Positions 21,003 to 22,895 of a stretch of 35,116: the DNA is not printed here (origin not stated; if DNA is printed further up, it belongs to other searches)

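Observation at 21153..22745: E2-like lipoyl + E3-binding domains fused to a complete FabH (KAS III) in place of the acyltransferase core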

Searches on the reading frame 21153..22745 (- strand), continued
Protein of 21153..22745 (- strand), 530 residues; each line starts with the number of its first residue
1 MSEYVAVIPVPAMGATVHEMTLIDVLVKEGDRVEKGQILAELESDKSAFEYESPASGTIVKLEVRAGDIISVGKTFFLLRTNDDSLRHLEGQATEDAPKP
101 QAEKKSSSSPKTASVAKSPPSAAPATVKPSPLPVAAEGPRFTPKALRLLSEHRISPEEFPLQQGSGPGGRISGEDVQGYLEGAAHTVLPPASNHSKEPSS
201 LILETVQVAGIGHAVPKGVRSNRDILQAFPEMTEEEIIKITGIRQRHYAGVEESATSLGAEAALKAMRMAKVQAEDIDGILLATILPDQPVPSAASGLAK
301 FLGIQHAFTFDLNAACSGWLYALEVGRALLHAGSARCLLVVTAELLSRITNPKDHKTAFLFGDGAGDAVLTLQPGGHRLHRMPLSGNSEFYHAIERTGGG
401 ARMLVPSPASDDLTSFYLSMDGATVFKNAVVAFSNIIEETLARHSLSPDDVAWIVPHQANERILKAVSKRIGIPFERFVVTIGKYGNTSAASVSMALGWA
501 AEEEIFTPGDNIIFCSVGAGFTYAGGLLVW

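Call 75: find_encoding_contigs(protein=P0480, flank=6000, max_places=3)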
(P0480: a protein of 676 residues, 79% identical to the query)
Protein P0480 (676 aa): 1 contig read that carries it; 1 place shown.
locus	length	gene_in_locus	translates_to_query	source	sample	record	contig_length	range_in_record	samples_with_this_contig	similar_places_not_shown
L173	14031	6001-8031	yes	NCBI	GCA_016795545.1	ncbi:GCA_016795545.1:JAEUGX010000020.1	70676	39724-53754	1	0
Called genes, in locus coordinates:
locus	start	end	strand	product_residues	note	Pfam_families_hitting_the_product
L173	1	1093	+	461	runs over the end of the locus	PF00890:FAD_binding_2 (weak), PF01134:GIDA (weak), PF03486:HI0933_like (faint), PF07992:Pyr_redox_2, PF12831:FAD_oxidored, PF13450:NAD_binding_8 (weak), PF00070:Pyr_redox, PF02852:Pyr_redox_dim, +1 more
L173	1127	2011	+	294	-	PF00892:EamA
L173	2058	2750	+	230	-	PF00702:Hydrolase, PF12710:HAD, PF13419:HAD_2, PF13242:Hydrolase_like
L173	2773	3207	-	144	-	-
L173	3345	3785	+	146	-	PF02502:LacAB_rpiB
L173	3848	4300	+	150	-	PF01047:MarR, PF12802:MarR_2, PF22381:Staph_reg_Sar_Rot (weak), PF13601:HTH_34 (weak)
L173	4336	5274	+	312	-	PF00903:Glyoxalase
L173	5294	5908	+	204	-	PF00326:Peptidase_S9 (faint), PF02230:Abhydrolase_2 (faint), PF01738:DLH (weak)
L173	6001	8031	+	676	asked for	PF00676:E1_dh, PF02779:Transket_pyr, PF02780:Transketolase_C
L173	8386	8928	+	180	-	PF00702:Hydrolase (faint), PF08282:Hydrolase_3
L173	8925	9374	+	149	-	-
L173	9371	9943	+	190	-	-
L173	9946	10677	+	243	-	PF00005:ABC_tran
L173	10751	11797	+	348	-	PF02603:Hpr_kinase_N, PF07475:Hpr_kinase_C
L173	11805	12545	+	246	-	PF01138:RNase_PH, PF03725:RNase_PH_C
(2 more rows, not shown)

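Call 76: list_cluster_members(proteins=[P0003, P0002, P0005, P0019, P0045, P0118, P0103, P0058, P0071, P0086])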
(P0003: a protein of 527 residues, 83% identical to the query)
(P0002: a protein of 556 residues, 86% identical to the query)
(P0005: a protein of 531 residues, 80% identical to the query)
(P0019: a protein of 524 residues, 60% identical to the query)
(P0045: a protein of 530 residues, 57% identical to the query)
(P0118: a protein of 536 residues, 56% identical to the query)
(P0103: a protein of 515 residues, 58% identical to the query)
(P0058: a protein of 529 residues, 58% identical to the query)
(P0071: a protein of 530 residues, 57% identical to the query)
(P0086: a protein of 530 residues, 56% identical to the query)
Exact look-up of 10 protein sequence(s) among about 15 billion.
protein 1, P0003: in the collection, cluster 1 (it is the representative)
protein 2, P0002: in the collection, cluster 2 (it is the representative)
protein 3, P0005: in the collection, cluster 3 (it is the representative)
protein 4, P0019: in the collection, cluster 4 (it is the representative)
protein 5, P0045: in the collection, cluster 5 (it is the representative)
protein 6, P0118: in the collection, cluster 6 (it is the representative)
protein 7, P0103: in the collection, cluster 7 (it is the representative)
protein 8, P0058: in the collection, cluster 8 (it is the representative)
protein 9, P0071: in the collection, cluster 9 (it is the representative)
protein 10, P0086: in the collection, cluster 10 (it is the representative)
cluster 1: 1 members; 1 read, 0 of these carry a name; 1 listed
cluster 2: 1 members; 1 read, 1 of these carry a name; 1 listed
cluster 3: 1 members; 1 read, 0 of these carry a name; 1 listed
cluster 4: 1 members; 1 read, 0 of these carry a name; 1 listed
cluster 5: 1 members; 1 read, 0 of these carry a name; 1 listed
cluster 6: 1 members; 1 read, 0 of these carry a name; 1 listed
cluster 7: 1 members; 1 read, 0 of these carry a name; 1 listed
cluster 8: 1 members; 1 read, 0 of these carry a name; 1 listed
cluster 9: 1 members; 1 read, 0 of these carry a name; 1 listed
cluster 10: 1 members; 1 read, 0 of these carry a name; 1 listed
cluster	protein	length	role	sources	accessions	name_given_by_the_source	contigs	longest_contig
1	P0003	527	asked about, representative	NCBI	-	-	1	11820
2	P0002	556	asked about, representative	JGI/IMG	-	3-oxoacyl-(acyl-carrier-protein) synthase III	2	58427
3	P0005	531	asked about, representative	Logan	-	-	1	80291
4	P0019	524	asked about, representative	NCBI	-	-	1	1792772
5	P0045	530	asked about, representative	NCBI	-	-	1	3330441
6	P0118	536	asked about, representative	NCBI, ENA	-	-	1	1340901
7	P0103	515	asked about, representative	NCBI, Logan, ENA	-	-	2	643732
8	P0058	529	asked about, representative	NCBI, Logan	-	-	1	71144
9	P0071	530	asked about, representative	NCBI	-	-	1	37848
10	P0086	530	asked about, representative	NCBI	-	-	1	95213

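Call 78: search_dna_similar(query=L168:3944-5977:+, collection=plasmids, mode=protein, max_rows=12)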
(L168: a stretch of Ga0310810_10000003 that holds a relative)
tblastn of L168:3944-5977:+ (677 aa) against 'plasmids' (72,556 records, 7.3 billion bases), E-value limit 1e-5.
Records with a match: 747; places in all: 913; records where one place covers at least 80% of the query: 492.
Best place of each record, by identity: <60% 747.
By first word of the organism name: Rhizobium 169; Sinorhizobium 89; Azospirillum 27; Streptomyces 27; Leisingera 24; Paracoccus 23; Rhodococcus 23; Sphingobium 22; Shinella 18; Acinetobacter 17; and 114 more.
By predicted mobility (MOB-suite, as given by PLSDB): non-mobilizable 501; mobilizable 128; conjugative 118.
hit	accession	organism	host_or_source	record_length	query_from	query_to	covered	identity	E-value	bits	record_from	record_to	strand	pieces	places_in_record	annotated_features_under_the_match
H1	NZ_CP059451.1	Azospirillum brasilense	Prokaryotes,soil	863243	36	676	95%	34.7%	9e-66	243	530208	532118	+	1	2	alpha-ketoacid dehydrogenase subunit beta | thiamine pyrophosphate-dependent dehydrogenase E1 component subunit ...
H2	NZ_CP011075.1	Brevibacillus laterosporus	Oryza sativa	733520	33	672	95%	34.6%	5e-93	323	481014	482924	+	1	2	alpha-ketoacid dehydrogenase subunit beta | thiamine pyrophosphate-dependent dehydrogenase E1 component subunit ...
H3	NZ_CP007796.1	Azospirillum argentinense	Triticum aestivum L.,Root,wheat ...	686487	36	676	95%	34.6%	1e-63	237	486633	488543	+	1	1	pyruvate dehydrogenase complex E1 component subunit beta | thiamine pyrophosphate-dependent dehydrogenase E1 component subunit ...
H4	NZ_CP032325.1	Azospirillum argentinense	soil sample,Agricultural field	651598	36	676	95%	34.6%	4e-62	232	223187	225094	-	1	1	pyruvate dehydrogenase complex E1 component subunit beta | thiamine pyrophosphate-dependent dehydrogenase E1 component subunit ...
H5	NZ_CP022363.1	Azospirillum sp. TSH58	single cell,paddy soils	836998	36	676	95%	34.5%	3e-63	236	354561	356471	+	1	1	alpha-ketoacid dehydrogenase subunit beta | thiamine pyrophosphate-dependent dehydrogenase E1 component subunit ...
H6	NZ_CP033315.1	Azospirillum brasilense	rhizosphere soil of Digitaria ...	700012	36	676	95%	34.4%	1e-64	240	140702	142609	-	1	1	alpha-ketoacid dehydrogenase subunit beta | thiamine pyrophosphate-dependent dehydrogenase E1 component subunit ...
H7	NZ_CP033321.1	Azospirillum brasilense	rhizosphere soil of Cynodon ...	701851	36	676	95%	34.4%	1e-64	240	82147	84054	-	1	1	alpha-ketoacid dehydrogenase subunit beta | thiamine pyrophosphate-dependent dehydrogenase E1 component subunit ...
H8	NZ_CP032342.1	Azospirillum brasilense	soil sample,Agricultural field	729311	36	676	95%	34.4%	1e-64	240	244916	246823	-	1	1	alpha-ketoacid dehydrogenase subunit beta | thiamine pyrophosphate-dependent dehydrogenase E1 component subunit ...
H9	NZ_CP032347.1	Azospirillum brasilense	soil sample,Agricultural field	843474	36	676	95%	34.4%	1e-64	239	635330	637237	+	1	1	alpha-ketoacid dehydrogenase subunit beta | thiamine pyrophosphate-dependent dehydrogenase E1 component subunit ...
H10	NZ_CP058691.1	Paracoccus pantotrophus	pure culture,sewage sludge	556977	33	672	95%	34.4%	3e-65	241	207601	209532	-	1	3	alpha-ketoacid dehydrogenase subunit beta | thiamine pyrophosphate-dependent dehydrogenase E1 component subunit ...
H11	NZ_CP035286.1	Paracoccus versutus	whole organism,soil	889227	33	672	95%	34.4%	6e-65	241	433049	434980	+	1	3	alpha-ketoacid dehydrogenase subunit beta | thiamine pyrophosphate-dependent dehydrogenase E1 component subunit ...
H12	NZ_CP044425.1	Paracoccus pantotrophus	cell culture,denitrifying, ...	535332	33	672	95%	34.4%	3e-65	241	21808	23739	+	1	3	alpha-ketoacid dehydrogenase subunit beta | thiamine pyrophosphate-dependent dehydrogenase E1 component subunit ...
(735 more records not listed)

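Call 79: get_annotated_region(hit=H2, flank=3500)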
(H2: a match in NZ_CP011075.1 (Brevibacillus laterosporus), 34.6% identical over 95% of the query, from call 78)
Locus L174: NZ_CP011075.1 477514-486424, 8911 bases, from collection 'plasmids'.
description: Brevibacillus laterosporus strain B9 plasmid unnamed1, complete sequence
organism: Brevibacillus laterosporus (NCBI taxid 1465)
taxonomy: Bacteria; Bacillota; Bacilli; Bacillales; Paenibacillaceae; Brevibacillus; Brevibacillus laterosporus
host: -; source: Oryza sativa; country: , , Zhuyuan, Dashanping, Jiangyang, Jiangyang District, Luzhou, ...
typing (MOB-suite, as given by PLSDB): non-mobilizable
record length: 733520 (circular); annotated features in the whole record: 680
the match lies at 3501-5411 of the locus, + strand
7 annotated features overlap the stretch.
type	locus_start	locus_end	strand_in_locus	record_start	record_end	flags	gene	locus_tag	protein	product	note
CDS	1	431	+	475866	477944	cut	-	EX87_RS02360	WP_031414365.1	sigma-54-dependent Fis family transcriptional regulator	-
CDS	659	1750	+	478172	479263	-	-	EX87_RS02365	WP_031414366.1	Glu/Leu/Phe/Val dehydrogenase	-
CDS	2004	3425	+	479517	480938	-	lpdA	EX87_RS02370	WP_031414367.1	dihydrolipoyl dehydrogenase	GO:0045454 - cell redox homeostasis [Evidence IEA]; GO:0051068 - dihydrolipoamide metabolic process [Evidence IEA]; ...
CDS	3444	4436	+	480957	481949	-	-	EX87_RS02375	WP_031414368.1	thiamine pyrophosphate-dependent dehydrogenase E1 component subunit alpha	-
CDS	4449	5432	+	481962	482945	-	-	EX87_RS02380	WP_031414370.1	alpha-ketoacid dehydrogenase subunit beta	-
CDS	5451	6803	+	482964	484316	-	-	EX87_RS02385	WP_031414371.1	dihydrolipoamide acetyltransferase family protein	GO:0006096 - glycolytic process [Evidence IEA]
CDS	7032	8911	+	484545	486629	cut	-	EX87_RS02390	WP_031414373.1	stalk domain-containing protein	-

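Call 80: get_annotated_region(hit=H1, flank=3500)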
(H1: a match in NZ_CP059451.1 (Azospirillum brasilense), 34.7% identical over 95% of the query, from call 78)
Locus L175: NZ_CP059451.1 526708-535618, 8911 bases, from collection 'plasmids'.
description: Azospirillum brasilense strain 2020WEIHUA_K plasmid unnamed2, complete sequence
organism: Azospirillum brasilense (NCBI taxid 192)
taxonomy: Bacteria; Pseudomonadota; Alphaproteobacteria; Rhodospirillales; Azospirillaceae; Azospirillum; Azospirillum brasilense
host: -; source: Prokaryotes,soil; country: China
typing (MOB-suite, as given by PLSDB): mobilizable; relaxase MOBP
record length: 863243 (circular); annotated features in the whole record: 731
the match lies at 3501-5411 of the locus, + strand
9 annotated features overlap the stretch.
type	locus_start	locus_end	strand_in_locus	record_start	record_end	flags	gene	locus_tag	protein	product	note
CDS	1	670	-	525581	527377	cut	-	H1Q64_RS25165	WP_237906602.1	branched-chain amino acid ABC transporter ATP-binding protein/permease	-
CDS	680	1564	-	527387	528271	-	-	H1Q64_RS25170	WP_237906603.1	branched-chain amino acid ABC transporter permease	GO:0015803 - branched-chain amino acid transport [Evidence IEA]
CDS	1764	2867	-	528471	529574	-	-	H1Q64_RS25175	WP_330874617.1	ABC transporter substrate-binding protein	-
CDS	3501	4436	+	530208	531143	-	-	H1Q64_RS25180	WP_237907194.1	thiamine pyrophosphate-dependent dehydrogenase E1 component subunit alpha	-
CDS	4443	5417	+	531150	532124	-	-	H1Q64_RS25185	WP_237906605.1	alpha-ketoacid dehydrogenase subunit beta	-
CDS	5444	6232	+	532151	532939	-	-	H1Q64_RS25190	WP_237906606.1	enoyl-CoA hydratase-related protein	-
CDS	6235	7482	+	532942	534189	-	-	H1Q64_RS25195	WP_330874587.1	dihydrolipoamide acetyltransferase family protein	GO:0006096 - glycolytic process [Evidence IEA]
CDS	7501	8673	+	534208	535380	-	-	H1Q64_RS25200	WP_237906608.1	acyl-CoA dehydrogenase family protein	-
CDS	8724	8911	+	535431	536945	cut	-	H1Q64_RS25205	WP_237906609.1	AMP-binding protein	-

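Call 81: get_annotated_region(hit=H10, flank=3500)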
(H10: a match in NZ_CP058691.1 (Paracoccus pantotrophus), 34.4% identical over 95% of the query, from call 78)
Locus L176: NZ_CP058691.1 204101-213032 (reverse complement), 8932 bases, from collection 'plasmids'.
description: Paracoccus pantotrophus strain ACCC10489 plasmid unnamed1, complete sequence
organism: Paracoccus pantotrophus (NCBI taxid 82367)
taxonomy: Bacteria; Pseudomonadota; Alphaproteobacteria; Rhodobacterales; Paracoccaceae; Paracoccus; Paracoccus pantotrophus
host: -; source: pure culture,sewage sludge; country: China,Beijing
typing (MOB-suite, as given by PLSDB): non-mobilizable; replicon rep_cluster_229
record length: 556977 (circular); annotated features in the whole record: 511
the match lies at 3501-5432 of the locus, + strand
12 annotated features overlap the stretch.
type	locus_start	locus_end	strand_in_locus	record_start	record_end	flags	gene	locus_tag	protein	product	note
CDS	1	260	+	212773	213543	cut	-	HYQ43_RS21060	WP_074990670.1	ABC transporter ATP-binding protein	-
CDS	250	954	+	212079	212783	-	-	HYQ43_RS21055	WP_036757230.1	ABC transporter ATP-binding protein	-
CDS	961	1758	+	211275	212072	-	-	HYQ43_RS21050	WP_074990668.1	TIM barrel protein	-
CDS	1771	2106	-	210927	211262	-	-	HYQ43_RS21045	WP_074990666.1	Rieske 2Fe-2S domain-containing protein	-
CDS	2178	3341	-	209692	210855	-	-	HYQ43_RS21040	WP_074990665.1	acyl-CoA dehydrogenase family protein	-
CDS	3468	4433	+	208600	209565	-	-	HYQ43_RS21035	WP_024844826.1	thiamine pyrophosphate-dependent dehydrogenase E1 component subunit alpha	-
CDS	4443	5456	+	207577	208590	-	-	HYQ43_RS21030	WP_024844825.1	alpha-ketoacid dehydrogenase subunit beta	-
CDS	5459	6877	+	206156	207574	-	-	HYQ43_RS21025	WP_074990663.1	2-oxo acid dehydrogenase subunit E2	-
CDS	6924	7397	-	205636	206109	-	-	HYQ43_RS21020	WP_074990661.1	VOC family protein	-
CDS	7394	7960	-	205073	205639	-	-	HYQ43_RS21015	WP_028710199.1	nuclear transport factor 2 family protein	-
CDS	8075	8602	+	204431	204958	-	-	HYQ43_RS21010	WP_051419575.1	PaaI family thioesterase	-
CDS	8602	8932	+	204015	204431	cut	-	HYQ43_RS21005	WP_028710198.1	hypothetical protein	-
